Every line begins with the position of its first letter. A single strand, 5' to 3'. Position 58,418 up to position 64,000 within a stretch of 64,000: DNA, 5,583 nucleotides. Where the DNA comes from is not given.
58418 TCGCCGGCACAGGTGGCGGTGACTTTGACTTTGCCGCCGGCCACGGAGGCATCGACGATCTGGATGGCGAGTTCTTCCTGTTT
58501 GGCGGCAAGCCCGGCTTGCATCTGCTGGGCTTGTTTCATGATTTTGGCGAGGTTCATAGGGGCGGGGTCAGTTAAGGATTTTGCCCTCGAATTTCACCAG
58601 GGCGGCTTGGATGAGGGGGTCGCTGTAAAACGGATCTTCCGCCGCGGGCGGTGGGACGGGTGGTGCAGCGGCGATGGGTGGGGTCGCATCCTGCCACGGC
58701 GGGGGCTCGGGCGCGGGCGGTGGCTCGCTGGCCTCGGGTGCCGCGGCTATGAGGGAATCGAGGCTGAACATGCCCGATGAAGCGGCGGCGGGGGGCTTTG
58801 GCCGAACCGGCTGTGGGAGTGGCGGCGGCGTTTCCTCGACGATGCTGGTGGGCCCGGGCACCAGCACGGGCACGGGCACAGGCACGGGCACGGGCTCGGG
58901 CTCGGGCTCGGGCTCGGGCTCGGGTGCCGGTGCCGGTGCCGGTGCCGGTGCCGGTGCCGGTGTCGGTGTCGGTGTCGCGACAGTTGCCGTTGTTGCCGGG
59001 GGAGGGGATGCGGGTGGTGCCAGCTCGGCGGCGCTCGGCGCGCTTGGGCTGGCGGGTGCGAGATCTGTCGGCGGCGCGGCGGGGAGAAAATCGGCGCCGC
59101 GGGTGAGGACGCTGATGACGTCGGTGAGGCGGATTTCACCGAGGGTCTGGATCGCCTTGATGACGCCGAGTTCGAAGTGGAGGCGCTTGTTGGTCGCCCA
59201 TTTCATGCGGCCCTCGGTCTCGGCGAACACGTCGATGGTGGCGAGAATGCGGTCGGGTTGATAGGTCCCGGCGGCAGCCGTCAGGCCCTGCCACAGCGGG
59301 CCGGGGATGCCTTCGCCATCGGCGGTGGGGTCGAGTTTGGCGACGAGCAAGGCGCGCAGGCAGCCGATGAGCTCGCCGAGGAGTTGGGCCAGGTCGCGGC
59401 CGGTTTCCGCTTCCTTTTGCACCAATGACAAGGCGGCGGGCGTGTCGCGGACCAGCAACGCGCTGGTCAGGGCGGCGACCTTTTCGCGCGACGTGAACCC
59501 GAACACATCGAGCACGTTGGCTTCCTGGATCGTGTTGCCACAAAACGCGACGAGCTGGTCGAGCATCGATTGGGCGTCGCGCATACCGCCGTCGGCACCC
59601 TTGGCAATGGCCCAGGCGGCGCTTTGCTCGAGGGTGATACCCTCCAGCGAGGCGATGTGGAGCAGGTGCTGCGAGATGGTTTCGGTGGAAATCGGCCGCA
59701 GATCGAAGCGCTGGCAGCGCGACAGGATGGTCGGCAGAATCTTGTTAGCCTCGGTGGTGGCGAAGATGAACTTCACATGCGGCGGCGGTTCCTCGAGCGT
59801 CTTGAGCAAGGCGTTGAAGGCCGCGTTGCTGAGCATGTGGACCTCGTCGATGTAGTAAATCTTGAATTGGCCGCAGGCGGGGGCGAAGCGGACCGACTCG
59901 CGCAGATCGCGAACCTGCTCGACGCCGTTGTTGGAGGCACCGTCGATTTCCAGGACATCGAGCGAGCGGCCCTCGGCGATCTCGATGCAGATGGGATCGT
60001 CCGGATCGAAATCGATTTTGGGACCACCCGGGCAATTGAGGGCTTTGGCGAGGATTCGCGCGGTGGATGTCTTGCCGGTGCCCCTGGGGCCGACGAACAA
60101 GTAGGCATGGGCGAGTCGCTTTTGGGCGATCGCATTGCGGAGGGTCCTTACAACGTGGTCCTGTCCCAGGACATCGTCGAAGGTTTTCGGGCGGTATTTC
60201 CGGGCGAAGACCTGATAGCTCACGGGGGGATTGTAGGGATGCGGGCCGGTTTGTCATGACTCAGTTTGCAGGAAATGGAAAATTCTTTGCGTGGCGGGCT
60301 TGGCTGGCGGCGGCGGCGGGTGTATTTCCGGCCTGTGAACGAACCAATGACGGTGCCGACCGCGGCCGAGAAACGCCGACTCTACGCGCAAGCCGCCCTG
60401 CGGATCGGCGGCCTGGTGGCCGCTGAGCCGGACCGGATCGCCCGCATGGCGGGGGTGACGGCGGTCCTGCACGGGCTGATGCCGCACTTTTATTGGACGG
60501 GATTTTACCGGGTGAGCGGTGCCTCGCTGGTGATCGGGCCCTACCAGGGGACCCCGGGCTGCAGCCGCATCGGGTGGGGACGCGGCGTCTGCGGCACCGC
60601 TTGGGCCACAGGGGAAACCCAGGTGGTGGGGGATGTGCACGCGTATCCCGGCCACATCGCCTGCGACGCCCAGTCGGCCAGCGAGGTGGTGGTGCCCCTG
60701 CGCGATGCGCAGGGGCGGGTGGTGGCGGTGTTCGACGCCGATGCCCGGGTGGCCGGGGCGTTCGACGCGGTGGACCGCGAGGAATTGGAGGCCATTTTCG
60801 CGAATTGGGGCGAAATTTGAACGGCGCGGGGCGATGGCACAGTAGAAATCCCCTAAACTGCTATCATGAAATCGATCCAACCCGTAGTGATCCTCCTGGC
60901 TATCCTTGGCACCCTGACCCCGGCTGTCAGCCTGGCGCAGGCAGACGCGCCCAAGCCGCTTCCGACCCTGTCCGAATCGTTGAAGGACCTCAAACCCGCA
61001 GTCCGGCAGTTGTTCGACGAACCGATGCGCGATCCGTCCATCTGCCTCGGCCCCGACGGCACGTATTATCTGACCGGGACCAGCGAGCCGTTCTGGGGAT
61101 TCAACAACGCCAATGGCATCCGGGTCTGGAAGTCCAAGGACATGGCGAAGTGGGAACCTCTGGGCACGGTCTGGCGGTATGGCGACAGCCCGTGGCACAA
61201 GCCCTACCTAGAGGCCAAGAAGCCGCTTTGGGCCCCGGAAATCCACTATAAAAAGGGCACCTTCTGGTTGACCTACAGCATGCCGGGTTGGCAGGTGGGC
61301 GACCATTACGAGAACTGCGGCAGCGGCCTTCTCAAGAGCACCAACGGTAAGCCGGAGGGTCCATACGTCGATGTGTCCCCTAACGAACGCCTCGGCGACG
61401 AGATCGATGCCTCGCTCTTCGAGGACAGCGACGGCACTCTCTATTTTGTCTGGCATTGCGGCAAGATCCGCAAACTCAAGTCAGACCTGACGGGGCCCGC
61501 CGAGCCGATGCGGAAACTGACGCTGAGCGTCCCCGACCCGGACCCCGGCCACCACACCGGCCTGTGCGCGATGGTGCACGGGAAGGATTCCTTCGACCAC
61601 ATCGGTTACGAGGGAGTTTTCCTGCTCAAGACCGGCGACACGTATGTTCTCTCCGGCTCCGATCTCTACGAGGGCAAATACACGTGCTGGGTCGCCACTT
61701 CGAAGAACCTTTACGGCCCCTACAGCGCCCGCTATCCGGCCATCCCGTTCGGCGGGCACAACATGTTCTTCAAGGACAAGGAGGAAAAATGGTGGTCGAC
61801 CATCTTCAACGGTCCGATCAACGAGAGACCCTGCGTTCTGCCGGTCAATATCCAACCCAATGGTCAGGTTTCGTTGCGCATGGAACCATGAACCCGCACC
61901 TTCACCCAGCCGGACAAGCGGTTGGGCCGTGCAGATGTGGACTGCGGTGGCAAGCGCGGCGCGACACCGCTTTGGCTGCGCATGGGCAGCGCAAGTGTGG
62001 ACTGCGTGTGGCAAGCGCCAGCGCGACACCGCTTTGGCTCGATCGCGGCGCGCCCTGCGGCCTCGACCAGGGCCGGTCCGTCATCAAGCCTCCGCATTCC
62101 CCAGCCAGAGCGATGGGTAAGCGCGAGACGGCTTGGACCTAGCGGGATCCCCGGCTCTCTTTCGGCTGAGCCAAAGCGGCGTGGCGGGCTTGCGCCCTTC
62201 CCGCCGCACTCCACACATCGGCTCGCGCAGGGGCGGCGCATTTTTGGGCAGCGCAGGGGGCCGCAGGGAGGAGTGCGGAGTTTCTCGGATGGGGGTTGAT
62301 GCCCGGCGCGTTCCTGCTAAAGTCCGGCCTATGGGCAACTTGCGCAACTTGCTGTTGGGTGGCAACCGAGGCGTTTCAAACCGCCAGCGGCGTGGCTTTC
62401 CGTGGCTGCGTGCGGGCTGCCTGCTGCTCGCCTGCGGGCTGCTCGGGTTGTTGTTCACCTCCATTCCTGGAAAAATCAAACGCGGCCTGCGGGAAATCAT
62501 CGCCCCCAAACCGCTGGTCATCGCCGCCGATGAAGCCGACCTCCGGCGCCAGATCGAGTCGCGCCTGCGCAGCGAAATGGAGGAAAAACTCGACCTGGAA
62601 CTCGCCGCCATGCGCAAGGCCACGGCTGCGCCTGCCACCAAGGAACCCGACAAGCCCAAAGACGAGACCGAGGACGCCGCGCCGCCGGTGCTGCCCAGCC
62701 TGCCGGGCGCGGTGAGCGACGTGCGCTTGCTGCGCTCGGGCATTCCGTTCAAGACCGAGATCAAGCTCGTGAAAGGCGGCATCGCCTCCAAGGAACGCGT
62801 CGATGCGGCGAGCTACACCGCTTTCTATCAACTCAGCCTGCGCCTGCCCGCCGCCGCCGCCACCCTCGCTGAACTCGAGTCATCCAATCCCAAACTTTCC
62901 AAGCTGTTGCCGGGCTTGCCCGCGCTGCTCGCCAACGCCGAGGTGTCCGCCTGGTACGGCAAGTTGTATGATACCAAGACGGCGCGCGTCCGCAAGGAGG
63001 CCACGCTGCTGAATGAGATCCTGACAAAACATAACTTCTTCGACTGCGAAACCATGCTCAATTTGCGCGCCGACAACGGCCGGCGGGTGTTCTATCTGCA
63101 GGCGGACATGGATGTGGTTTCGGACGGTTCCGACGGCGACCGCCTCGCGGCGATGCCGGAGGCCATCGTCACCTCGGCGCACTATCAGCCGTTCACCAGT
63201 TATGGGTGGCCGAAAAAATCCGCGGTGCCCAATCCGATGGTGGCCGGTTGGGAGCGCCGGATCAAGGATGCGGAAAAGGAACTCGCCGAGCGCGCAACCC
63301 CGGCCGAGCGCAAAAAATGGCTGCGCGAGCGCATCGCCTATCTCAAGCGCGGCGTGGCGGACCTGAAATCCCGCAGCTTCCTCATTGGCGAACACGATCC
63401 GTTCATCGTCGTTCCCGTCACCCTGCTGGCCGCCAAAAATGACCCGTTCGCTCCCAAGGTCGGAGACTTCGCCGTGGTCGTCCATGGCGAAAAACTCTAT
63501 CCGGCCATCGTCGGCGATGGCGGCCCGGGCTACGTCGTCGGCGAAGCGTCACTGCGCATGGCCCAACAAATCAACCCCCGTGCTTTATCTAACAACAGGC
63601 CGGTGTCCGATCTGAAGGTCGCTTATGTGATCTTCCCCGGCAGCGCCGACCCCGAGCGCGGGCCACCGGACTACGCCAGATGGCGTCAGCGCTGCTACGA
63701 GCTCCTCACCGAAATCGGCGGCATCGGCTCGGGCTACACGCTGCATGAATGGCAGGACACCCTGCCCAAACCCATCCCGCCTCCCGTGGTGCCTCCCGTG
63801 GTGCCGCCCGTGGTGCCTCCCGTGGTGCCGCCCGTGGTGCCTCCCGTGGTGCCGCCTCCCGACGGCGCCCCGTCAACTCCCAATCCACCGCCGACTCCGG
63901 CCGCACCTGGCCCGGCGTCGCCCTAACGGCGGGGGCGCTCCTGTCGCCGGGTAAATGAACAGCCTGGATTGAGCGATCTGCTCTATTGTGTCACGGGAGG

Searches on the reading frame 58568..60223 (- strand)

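Call 27: search_protein_families(library=pfam, proteins=[window:58568-60223:-])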
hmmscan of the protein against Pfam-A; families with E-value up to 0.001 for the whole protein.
window:58568-60223:- (551 aa): 9 families
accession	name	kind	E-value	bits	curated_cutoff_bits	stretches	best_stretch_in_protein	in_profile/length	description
PF13177.12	DNA_pol3_delta2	-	1.1e-38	133.2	27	1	21-178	2-160/161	DNA polymerase III, delta subunit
PF22608.2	DNAX_ATPase_lid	-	1.4e-14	54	27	1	183-229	2-48/49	DNA polymerase III clamp loader subunit, ATPase lid domain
PF00004.35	AAA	-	8.5e-13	49.3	21.2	1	42-172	2-125/131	ATPase family associated with various cellular activities (AAA)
PF12169.13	DNA_pol3_gamma3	-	5.2e-10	39.7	24.4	1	232-359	1-129/143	DNA polymerase III subunits gamma and tau domain III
PF05496.18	RuvB_N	-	1.3e-06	28.7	27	1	11-64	2-59/159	Holliday junction DNA helicase RuvB P-loop domain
PF07728.20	AAA_5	-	2.6e-06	27.9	22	0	42-64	3-26/139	AAA domain (dynein-related subfamily)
PF13401.12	AAA_22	-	4.8e-05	24.1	27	1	40-156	7-122/130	AAA domain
PF13604.12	AAA_30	-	0.00021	21.6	27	1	40-145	20-114/191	AAA domain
PF07724.20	AAA_2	-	0.00069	20.1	27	0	41-145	6-101/166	AAA domain (Cdc48 subfamily)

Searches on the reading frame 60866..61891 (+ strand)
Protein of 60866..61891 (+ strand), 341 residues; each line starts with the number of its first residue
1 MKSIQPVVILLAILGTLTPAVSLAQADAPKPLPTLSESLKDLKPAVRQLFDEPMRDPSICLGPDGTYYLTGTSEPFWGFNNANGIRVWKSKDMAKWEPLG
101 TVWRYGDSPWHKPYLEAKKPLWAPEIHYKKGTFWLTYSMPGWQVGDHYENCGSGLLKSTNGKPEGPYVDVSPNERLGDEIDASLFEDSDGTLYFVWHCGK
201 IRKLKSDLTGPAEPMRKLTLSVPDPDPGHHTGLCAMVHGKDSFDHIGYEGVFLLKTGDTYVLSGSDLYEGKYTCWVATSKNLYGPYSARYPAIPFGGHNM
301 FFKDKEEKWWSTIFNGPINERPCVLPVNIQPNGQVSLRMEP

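Call 27: search_protein_families(library=pfam, proteins=[window:60866-61891:+])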
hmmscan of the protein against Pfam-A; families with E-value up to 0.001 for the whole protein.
window:60866-61891:+ (341 aa): 1 family
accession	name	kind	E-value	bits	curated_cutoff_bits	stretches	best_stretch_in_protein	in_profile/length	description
PF04616.20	Glyco_hydro_43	-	3.4e-30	105.8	32.2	1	55-312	11-258/288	Glycosyl hydrolases family 43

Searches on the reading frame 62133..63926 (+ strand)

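Call 27: search_protein_families(library=pfam, proteins=[window:62133-63926:+])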
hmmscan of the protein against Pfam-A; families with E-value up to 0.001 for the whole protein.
window:62133-63926:+ (597 aa): 1 family
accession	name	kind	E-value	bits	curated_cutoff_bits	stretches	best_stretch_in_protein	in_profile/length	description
PF07335.16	Glyco_hydro_75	-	7.3e-14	52.8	27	1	326-523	1-149/165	Fungal chitosanase of glycosyl hydrolase group 75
